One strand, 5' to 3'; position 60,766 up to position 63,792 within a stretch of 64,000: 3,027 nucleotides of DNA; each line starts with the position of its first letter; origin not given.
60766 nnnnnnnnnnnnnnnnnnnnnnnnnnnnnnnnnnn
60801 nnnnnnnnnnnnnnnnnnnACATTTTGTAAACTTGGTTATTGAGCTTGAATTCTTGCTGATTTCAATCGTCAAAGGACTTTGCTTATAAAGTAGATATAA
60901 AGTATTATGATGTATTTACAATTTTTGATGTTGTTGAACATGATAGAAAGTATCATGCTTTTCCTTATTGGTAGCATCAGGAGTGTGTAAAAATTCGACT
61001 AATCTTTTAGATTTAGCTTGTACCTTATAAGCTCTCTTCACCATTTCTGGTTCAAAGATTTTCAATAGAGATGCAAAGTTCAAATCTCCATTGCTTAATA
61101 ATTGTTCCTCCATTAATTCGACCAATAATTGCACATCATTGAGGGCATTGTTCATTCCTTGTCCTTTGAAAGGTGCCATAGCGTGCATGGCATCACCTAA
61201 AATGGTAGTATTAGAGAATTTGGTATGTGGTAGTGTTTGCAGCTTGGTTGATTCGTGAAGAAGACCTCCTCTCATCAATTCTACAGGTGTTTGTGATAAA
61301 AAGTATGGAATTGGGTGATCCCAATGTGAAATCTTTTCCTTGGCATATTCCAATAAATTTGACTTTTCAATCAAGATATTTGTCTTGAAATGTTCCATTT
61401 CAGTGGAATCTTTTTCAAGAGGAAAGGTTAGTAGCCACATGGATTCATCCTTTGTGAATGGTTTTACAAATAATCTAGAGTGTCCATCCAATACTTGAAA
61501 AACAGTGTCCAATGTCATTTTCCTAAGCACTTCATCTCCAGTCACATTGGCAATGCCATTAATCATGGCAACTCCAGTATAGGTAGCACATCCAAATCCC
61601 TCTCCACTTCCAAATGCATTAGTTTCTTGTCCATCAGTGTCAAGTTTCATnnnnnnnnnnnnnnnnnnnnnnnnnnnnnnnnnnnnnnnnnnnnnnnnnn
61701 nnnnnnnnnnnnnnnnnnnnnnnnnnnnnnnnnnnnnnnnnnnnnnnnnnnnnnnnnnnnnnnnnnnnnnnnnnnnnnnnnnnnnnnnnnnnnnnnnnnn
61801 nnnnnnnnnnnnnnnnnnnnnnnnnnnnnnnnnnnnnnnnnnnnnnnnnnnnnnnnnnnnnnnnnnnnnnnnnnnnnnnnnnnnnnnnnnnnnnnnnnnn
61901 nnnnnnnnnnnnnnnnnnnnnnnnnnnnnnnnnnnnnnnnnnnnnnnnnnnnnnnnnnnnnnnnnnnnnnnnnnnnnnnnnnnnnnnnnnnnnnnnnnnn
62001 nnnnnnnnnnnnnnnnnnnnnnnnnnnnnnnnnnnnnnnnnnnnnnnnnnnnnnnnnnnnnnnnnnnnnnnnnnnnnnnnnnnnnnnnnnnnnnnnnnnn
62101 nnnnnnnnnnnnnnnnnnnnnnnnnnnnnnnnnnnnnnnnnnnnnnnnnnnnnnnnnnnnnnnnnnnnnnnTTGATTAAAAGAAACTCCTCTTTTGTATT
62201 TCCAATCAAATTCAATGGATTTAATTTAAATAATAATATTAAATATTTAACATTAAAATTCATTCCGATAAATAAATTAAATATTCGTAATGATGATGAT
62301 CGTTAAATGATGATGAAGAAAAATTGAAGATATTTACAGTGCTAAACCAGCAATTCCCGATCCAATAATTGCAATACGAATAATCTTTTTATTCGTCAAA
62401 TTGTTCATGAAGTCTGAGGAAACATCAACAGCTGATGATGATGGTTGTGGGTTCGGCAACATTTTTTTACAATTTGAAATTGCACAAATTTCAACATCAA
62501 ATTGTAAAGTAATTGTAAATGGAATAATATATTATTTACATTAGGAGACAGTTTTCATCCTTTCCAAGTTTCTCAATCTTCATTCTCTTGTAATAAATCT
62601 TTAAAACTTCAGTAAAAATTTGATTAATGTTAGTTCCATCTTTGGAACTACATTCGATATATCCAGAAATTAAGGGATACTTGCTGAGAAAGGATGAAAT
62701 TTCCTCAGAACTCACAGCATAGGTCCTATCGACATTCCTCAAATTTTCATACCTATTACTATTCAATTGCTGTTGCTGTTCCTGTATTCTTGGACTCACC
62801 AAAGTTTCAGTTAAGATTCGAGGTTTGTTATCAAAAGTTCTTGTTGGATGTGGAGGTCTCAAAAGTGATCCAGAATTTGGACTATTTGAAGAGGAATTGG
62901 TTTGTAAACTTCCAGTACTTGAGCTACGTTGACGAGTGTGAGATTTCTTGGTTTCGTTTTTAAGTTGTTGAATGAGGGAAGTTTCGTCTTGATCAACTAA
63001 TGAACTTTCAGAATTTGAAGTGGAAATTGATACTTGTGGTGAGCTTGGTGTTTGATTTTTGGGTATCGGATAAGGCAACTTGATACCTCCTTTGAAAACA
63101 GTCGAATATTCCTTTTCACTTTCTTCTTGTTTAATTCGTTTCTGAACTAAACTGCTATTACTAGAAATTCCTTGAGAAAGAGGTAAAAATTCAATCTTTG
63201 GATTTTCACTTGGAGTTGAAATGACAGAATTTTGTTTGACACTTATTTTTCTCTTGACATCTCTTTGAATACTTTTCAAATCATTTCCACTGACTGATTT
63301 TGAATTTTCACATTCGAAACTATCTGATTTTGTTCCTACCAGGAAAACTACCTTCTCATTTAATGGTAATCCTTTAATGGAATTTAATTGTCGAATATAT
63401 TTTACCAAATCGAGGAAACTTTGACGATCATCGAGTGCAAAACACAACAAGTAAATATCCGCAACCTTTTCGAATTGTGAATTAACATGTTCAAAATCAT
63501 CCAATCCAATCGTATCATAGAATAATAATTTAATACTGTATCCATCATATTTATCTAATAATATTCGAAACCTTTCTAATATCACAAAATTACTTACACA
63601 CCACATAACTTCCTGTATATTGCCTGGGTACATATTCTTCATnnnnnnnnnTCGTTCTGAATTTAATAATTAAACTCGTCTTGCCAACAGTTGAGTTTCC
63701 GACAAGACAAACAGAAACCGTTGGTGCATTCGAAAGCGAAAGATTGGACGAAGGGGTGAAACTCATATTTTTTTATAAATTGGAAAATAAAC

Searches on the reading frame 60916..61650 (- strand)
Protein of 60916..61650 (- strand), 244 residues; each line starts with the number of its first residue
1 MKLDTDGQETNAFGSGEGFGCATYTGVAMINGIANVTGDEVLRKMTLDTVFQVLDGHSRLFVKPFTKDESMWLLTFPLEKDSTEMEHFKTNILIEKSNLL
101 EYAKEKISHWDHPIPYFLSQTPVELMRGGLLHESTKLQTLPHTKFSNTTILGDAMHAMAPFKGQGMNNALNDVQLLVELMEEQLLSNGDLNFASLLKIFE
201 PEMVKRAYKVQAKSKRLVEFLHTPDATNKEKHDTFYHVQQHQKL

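Call 58: search_protein_families(library=pfam, proteins=[window:60916-61650:-], max_evalue=0.001)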
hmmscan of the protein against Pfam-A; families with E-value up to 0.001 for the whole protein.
window:60916-61650:- (244 aa): 1 family
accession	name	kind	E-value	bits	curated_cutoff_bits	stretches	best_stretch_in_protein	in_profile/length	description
PF01494.25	FAD_binding_3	-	9.1e-06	25.6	22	1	149-184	287-322/349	FAD binding domain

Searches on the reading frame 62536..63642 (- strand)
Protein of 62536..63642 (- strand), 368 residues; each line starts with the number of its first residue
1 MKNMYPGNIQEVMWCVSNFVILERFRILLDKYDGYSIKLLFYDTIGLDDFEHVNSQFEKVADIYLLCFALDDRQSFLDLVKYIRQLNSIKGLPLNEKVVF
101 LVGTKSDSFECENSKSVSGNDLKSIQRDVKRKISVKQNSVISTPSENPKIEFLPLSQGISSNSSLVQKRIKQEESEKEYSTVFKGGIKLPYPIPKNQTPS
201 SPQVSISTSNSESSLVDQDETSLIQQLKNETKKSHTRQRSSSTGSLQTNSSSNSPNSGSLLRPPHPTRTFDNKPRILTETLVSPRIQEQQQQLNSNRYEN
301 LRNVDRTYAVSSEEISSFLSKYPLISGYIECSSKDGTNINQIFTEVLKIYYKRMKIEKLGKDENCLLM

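Call 58: search_protein_families(library=pfam, proteins=[window:62536-63642:-], max_evalue=0.001)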
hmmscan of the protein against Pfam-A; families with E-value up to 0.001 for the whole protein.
window:62536-63642:- (368 aa): 2 families
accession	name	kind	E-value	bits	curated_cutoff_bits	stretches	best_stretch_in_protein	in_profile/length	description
PF00071.28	Ras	-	6.9e-15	55.4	21.6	1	31-126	42-131/162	Ras family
PF08477.19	Roc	-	0.00052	20.7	27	1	34-107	53-119/119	Ras of Complex, Roc, domain of DAPkinase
